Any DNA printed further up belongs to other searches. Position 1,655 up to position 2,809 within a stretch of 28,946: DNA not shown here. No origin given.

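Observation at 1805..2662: Orphan LpxC with intact catalytic centre but remodelled substrate region in an apparently CPR-like genome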

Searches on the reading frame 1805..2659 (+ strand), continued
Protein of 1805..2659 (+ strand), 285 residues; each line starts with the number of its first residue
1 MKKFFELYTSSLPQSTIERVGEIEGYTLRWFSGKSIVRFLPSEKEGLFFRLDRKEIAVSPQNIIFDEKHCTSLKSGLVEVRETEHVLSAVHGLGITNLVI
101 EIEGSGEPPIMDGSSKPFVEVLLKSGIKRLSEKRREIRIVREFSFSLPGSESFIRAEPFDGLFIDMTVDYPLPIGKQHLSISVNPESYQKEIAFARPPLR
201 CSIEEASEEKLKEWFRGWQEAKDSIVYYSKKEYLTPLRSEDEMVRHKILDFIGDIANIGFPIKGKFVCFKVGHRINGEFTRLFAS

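Call 53: find_homologous_proteins(query=A5, max_evalue=1e-20)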
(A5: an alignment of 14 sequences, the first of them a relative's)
Query A5 (14 sequences) (291 aa, profile of the alignment): 6806 proteins with E <= 1e-20 among 8000 candidates; the best 120 are listed.
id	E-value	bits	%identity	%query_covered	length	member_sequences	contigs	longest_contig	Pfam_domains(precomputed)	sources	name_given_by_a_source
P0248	3.9e-113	396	100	100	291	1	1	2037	PF03331.20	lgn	-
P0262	9.1e-110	384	44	95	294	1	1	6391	PF03331.20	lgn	-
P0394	1.7e-109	384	84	100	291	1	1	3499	PF03331.20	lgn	-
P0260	1.9e-108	380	39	95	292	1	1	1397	PF03331.20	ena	-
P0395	1.5e-102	361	57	93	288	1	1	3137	PF03331.20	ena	-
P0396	1.7e-100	354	39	94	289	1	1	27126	PF03331.20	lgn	-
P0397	3.3e-100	353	50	98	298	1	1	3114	PF03331.20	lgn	-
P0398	8.6e-100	352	38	98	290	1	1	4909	PF03331.20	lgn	-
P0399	4.0e-99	350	55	98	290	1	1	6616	PF03331.20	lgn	-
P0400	6.1e-99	349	58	98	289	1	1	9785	PF03331.20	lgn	-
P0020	2.1e-98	347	32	93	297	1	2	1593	PF03331.20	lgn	-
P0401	2.8e-97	344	57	98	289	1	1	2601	PF03331.20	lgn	-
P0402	3.0e-97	343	37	95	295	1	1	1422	PF03331.20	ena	-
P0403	2.3e-96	340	40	92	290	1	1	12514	PF03331.20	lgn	-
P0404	3.7e-96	340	58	95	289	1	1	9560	PF03331.20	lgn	-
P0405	7.2e-95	336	39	95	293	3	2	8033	PF03331.20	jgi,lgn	-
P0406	1.8e-94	334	60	94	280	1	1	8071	PF03331.20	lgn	-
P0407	2.2e-94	334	55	99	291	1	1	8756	PF03331.20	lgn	-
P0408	8.2e-94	332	36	99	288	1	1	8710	PF03331.20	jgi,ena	-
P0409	1.7e-93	331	38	99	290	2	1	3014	PF03331.20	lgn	-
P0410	3.1e-92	327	39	93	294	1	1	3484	PF03331.20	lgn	-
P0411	3.8e-92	327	59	95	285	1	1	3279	PF03331.20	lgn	-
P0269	1.0e-90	322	39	93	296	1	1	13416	PF03331.20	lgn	-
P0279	9.1e-85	302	35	92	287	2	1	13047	PF03331.20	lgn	-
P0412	4.0e-83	297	32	95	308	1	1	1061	PF03331.20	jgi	jgi:UDP-3-O-[3-hydroxymyristoyl] N-acetylglucosamine deacetylase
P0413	7.7e-83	296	37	95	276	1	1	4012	PF03331.20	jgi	jgi:UDP-3-O-[3-hydroxymyristoyl] N-acetylglucosamine deacetylase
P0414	6.4e-70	254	33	93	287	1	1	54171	PF03331.20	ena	-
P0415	1.3e-69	253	34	93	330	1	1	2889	PF03331.20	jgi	-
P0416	1.3e-69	253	33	96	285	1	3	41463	PF03331.20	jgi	jgi:UDP-3-O-[3-hydroxymyristoyl] N-acetylglucosamine deacetylase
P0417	4.3e-68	248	32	95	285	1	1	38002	PF03331.20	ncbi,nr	ncbi:MAG TPA: UDP-3-O-acyl-N-acetylglucosamine deacetylase [Candidatus Saccharimonadales bacterium]|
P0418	4.2e-65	238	33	93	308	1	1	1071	PF03331.20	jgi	-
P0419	1.1e-64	237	33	98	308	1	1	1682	PF03331.20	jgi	-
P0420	2.4e-64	235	31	95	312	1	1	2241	PF03331.20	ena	-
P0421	8.5e-64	234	34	95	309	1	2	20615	PF03331.20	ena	-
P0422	1.2e-63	233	33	91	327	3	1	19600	PF03331.20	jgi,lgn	-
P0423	1.1e-62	230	33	95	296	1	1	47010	PF03331.20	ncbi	-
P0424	1.3e-62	230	36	96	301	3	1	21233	PF03331.20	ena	-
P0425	1.5e-62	230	33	95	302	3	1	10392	PF03331.20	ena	-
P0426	2.6e-62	229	29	94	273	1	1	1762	PF03331.20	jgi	jgi:UDP-3-O-[3-hydroxymyristoyl] N-acetylglucosamine deacetylase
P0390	5.7e-62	228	31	94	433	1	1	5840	PF03331.20,PF22818.3,PF07977.20,PF22817.3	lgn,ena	-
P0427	1.1e-61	227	30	94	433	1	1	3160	PF03331.20,PF22818.3,PF07977.20,PF22817.3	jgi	-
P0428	1.6e-61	226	32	91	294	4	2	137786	PF03331.20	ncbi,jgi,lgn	jgi:UDP-3-O-[3-hydroxymyristoyl] N-acetylglucosamine deacetylase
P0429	1.7e-61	226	32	95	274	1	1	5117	PF03331.20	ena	-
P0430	1.9e-61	226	31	95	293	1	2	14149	PF03331.20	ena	-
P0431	5.2e-61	224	32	96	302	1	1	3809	PF03331.20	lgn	-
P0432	7.2e-61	224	33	95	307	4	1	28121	PF03331.20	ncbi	ncbi:MAG: UDP-3-O-acyl-N-acetylglucosamine deacetylase [Pseudomonadota bacterium]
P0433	7.6e-61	224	31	93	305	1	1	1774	PF03331.20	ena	-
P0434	7.9e-61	224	33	92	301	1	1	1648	PF03331.20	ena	-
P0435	9.8e-61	224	27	92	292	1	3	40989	PF03331.20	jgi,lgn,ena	-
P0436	9.8e-61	224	32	92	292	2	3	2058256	PF03331.20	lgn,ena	-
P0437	1.0e-60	224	30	90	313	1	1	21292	PF03331.20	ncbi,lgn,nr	ncbi:MAG: UDP-3-O-acyl-N-acetylglucosamine deacetylase [Syntrophales bacterium]|nr:UDP-3-O-acyl-N-ac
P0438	1.1e-60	223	29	92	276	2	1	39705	PF03331.20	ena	-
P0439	1.3e-60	223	29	95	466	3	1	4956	PF03331.20,PF22818.3,PF07977.20,PF22817.3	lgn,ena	-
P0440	1.5e-60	223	31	93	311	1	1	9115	PF03331.20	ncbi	-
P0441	1.8e-60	223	31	92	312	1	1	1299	PF03331.20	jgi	jgi:UDP-3-O-[3-hydroxymyristoyl] N-acetylglucosamine deacetylase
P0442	2.1e-60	222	28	91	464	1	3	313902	PF03331.20,PF22818.3,PF07977.20,PF22817.3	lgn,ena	-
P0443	2.2e-60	222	33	94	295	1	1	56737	PF03331.20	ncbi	ncbi:MAG: UDP-3-O-acyl-N-acetylglucosamine deacetylase [Nitrospirota bacterium]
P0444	3.0e-60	222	32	90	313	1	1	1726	PF03331.20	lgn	-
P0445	3.0e-60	222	29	90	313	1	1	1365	PF03331.20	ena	-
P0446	3.1e-60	222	30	90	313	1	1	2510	PF03331.20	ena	-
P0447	4.6e-60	221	31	92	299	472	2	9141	PF03331.20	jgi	jgi:UDP-3-O-[3-hydroxymyristoyl] N-acetylglucosamine deacetylase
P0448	5.0e-60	221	30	95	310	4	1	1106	PF03331.20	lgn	-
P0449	5.2e-60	221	28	96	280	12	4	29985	PF03331.20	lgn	-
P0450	5.2e-60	221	31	93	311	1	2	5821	PF03331.20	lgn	-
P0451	5.5e-60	221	32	93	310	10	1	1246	PF03331.20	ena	-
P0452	6.3e-60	221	31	92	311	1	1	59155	PF03331.20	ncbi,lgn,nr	ncbi:MAG: UDP-3-O-acyl-N-acetylglucosamine deacetylase [Deltaproteobacteria bacterium]|nr:UDP-3-O-ac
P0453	6.3e-60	221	32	95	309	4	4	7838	PF03331.20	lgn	-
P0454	6.4e-60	221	30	96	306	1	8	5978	PF03331.20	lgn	-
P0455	7.6e-60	221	32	93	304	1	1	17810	PF03331.20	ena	-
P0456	8.2e-60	221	30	93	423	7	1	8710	PF03331.20,PF00072.31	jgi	jgi:UDP-3-O-[3-hydroxymyristoyl] N-acetylglucosamine deacetylase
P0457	1.0e-59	220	33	95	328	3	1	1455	PF03331.20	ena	-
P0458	1.1e-59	220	30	96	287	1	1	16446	PF03331.20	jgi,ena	-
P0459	1.2e-59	220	30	85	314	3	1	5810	PF03331.20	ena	-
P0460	1.3e-59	220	30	94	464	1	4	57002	PF03331.20,PF22818.3,PF07977.20,PF22817.3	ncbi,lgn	-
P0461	1.4e-59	220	30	90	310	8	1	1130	PF03331.20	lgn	-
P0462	1.6e-59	220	31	90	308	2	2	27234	PF03331.20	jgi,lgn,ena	-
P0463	1.7e-59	219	32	93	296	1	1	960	PF03331.20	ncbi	-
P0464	1.9e-59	219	29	91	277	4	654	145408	PF03331.20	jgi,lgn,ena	-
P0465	2.0e-59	219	31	90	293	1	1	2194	PF03331.20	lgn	-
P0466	2.0e-59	219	32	93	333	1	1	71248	PF03331.20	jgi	jgi:UDP-3-O-[3-hydroxymyristoyl] N-acetylglucosamine deacetylase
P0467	2.0e-59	219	30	94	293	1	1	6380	PF03331.20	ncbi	ncbi:MAG: UDP-3-O-acyl-N-acetylglucosamine deacetylase [Nitrospirota bacterium]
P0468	2.4e-59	219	29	92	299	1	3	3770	PF03331.20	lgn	-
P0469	2.6e-59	219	31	92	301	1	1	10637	PF03331.20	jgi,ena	-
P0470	3.0e-59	219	30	93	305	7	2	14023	PF03331.20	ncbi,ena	-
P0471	3.1e-59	219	30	92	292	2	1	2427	PF03331.20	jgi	-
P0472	3.3e-59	219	28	95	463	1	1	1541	PF03331.20,PF22818.3,PF07977.20,PF22817.3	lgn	-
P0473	3.4e-59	218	31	91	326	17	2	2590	PF03331.20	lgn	-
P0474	3.6e-59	218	31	95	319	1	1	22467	PF03331.20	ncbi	ncbi:MAG: UDP-3-O-acyl-N-acetylglucosamine deacetylase [Gammaproteobacteria bacterium]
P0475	3.7e-59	218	31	89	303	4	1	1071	PF03331.20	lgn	-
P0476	4.6e-59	218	34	93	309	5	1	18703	PF03331.20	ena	-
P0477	5.1e-59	218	32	93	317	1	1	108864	PF03331.20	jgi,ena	-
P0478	5.2e-59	218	33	92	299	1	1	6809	PF03331.20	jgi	-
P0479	5.4e-59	218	30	91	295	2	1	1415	PF03331.20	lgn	-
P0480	5.7e-59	218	32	92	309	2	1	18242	PF03331.20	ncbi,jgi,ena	-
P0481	6.1e-59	218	33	94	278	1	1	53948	PF03331.20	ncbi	-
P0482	6.1e-59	218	29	94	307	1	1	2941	PF03331.20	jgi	jgi:UDP-3-O-[3-hydroxymyristoyl] N-acetylglucosamine deacetylase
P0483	6.3e-59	218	28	92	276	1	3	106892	PF03331.20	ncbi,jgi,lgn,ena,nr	ncbi:MAG TPA: UDP-3-O-acyl-N-acetylglucosamine deacetylase [Armatimonadota bacterium]|nr:UDP-3-O-acy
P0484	6.4e-59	218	28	96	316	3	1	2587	PF03331.20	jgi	-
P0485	6.4e-59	218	28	92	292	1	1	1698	PF03331.20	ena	-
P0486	6.6e-59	218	30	94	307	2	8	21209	PF03331.20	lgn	-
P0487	6.8e-59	217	29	90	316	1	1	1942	PF03331.20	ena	-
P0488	7.0e-59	217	31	92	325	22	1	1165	PF03331.20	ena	-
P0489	7.4e-59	217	30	91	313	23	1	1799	PF03331.20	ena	-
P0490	7.8e-59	217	28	93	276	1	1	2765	PF03331.20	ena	-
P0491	7.9e-59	217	28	95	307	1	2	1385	PF03331.20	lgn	-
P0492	8.4e-59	217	30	93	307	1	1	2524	PF03331.20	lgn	-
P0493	9.2e-59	217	31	92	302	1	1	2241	PF03331.20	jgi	jgi:UDP-3-O-[3-hydroxymyristoyl] N-acetylglucosamine deacetylase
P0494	9.3e-59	217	30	92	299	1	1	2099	PF03331.20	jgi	jgi:UDP-3-O-[3-hydroxymyristoyl] N-acetylglucosamine deacetylase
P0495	9.3e-59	217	30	90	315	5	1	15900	PF03331.20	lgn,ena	-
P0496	9.3e-59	217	33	94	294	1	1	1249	PF03331.20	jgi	-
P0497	1.0e-58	217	26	95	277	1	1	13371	PF03331.20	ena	-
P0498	1.1e-58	217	32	92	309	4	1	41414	PF03331.20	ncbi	-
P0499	1.1e-58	217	32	94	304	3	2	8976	PF03331.20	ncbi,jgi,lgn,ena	ncbi:MAG TPA: UDP-3-O-acyl-N-acetylglucosamine deacetylase [Nitrospiria bacterium]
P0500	1.1e-58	217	31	93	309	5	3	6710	PF03331.20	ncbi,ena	-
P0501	1.1e-58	217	30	93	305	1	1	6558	PF03331.20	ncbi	-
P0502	1.1e-58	217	30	92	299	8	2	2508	PF03331.20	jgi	jgi:UDP-3-O-[3-hydroxymyristoyl] N-acetylglucosamine deacetylase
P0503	1.2e-58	217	31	95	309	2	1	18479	PF03331.20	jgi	jgi:UDP-3-O-[3-hydroxymyristoyl] N-acetylglucosamine deacetylase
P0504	1.2e-58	217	34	93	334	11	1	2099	PF03331.20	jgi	jgi:UDP-3-O-[3-hydroxymyristoyl] N-acetylglucosamine deacetylase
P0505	1.3e-58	217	36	95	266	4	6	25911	PF03331.20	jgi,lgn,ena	jgi:UDP-3-O-[3-hydroxymyristoyl] N-acetylglucosamine deacetylase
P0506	1.3e-58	217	29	94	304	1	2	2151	PF03331.20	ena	-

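Call 54: find_encoding_contigs(protein=P0396, flank=10000, max_places=2)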
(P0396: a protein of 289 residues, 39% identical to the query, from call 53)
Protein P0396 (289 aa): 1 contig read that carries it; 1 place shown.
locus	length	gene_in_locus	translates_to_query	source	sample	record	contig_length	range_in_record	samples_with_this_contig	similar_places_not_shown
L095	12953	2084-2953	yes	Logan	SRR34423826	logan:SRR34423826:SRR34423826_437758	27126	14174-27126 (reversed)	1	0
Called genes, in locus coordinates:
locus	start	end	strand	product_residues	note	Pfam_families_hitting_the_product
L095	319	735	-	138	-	PF00293:NUDIX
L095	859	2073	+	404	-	PF09992:NAGPA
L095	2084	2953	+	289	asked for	PF03331:LpxC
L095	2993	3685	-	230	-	PF03781:FGE-sulfatase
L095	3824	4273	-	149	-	PF00072:Response_reg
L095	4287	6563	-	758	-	PF16927:HisKA_7TM, PF01590:GAF, PF00512:HisKA (faint), PF13185:GAF_2, PF13492:GAF_3, PF02518:HATPase_c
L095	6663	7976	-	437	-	PF25084:LbH_EIF2B, PF00132:Hexapep (faint), PF24894:Hexapep_GlmU (weak), PF25087:GMPPB_C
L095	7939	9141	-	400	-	PF04321:RmlD_sub_bind, PF01073:3Beta_HSD, PF01370:Epimerase, PF02719:Polysacc_synt_2 (weak), PF07993:NAD_binding_4, PF13460:NAD_binding_10 (weak), PF16363:GDP_Man_Dehyd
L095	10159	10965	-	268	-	-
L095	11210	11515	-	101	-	-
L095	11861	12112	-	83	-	PF04226:Transgly_assoc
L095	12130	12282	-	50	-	-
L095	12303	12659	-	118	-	-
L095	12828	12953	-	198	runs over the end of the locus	-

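Call 55: find_encoding_contigs(protein=P0417, flank=10000, max_places=2)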
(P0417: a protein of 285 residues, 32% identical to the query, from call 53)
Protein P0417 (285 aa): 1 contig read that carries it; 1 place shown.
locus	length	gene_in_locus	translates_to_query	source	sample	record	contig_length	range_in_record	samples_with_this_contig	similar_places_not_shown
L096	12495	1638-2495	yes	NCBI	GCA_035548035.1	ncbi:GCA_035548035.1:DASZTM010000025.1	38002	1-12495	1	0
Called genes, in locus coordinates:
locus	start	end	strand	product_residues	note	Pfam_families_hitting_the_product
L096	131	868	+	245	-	-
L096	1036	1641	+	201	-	PF03781:FGE-sulfatase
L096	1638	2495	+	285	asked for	PF03331:LpxC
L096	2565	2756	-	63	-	PF07411:DUF1508 (weak)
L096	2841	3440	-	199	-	PF18153:Cap15_CD_rec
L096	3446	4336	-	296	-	PF18144:SMODS (weak), PF01909:NTP_transf_2 (weak), PF26305:CD_NTase_C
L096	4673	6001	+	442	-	PF02195:ParB_N, PF01555:N6_N4_Mtase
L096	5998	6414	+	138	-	-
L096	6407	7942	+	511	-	PF05876:GpA_ATPase (weak), PF17289:Terminase_6C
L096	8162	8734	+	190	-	PF16729:DUF5067 (weak), PF11611:DUF4352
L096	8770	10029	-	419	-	-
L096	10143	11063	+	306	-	PF14088:DUF4268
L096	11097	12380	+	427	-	PF00239:Resolvase, PF07508:Recombinase, PF13408:Zn_ribbon_recom (weak)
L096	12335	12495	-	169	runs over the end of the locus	-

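Call 56: find_encoding_contigs(protein=P0269, flank=10000, max_places=2)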
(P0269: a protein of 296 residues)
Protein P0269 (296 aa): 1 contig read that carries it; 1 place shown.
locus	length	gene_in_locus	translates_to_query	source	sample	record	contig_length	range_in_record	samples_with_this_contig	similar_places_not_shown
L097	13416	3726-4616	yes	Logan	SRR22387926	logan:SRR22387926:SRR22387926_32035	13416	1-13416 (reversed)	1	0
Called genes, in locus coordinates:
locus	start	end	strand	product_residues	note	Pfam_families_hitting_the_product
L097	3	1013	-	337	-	?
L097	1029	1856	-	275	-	-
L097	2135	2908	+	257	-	PF03781:FGE-sulfatase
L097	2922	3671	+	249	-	PF02557:VanY (weak)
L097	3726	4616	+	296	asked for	PF03331:LpxC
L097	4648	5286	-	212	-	-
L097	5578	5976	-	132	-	PF13470:PIN_3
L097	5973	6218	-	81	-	PF01402:RHH_1 (weak)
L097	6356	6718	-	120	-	PF02675:AdoMet_dc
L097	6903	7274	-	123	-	PF13827:DUF4189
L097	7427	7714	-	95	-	-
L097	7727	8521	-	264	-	-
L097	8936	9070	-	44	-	-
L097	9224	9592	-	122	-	-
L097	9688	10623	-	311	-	-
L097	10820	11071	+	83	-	PF12728:HTH_17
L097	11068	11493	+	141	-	PF02661:Fic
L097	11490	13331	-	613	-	PF00512:HisKA, PF02518:HATPase_c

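Call 63: find_encoding_contigs(protein=P0002, flank=3000, max_places=2)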
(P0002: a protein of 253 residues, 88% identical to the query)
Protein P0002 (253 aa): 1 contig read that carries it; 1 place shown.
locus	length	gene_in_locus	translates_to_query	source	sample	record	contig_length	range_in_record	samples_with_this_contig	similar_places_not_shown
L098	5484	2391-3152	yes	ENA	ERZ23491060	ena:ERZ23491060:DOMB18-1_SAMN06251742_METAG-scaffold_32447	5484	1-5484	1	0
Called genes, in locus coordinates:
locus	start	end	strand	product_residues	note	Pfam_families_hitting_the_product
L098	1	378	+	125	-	?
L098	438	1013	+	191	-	PF03167:UDG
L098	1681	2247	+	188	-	PF01966:HD (weak)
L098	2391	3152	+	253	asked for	PF03331:LpxC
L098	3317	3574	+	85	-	-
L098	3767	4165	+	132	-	PF06210:DUF1003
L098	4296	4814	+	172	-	PF21760:SecD_1st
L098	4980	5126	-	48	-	-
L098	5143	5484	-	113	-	?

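Call 74: find_encoding_contigs(protein=P0403, flank=6000, max_places=2)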
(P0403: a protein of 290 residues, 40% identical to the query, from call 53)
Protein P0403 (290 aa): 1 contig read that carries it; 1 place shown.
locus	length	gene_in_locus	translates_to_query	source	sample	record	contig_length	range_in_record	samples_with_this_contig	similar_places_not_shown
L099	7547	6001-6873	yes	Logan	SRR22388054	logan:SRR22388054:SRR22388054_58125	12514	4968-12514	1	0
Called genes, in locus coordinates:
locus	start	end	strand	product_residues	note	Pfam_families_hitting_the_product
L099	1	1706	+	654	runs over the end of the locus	PF17191:RecG_wedge, PF01336:tRNA_anti-codon, PF04851:ResIII, PF00270:DEAD, PF00271:Helicase_C, PF22590:Cas3-like_C_2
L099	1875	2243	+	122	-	PF01029:NusB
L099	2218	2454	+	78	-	PF00550:PP-binding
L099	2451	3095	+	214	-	PF14622:Ribonucleas_3_3, PF22935:RM44_endonuclase (weak), PF00636:Ribonuclease_3, PF14709:DND1_DSRM (weak), PF00035:dsrm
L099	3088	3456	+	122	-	PF21956:DUF6922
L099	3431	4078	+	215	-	PF08843:AbiEii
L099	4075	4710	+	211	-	-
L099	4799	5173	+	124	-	-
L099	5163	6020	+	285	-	PF03781:FGE-sulfatase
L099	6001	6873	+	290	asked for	PF03331:LpxC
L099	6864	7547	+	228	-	?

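Call 75: find_encoding_contigs(protein=P0414, flank=6000, max_places=2)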
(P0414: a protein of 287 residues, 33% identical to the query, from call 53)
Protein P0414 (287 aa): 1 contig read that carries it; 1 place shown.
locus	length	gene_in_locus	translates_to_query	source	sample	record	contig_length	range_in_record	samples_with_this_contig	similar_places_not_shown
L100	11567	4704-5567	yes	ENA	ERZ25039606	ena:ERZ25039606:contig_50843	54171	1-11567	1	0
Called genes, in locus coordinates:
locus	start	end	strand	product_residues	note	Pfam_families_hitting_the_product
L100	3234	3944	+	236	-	-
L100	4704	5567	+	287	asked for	PF03331:LpxC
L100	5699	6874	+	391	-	-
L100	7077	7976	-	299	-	-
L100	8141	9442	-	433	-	PF14306:PUA_2, PF01747:ATP-sulfurylase (faint)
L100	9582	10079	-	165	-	PF01035:DNA_binding_1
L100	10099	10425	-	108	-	-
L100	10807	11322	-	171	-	PF12833:HTH_18, PF06029:AlkA_N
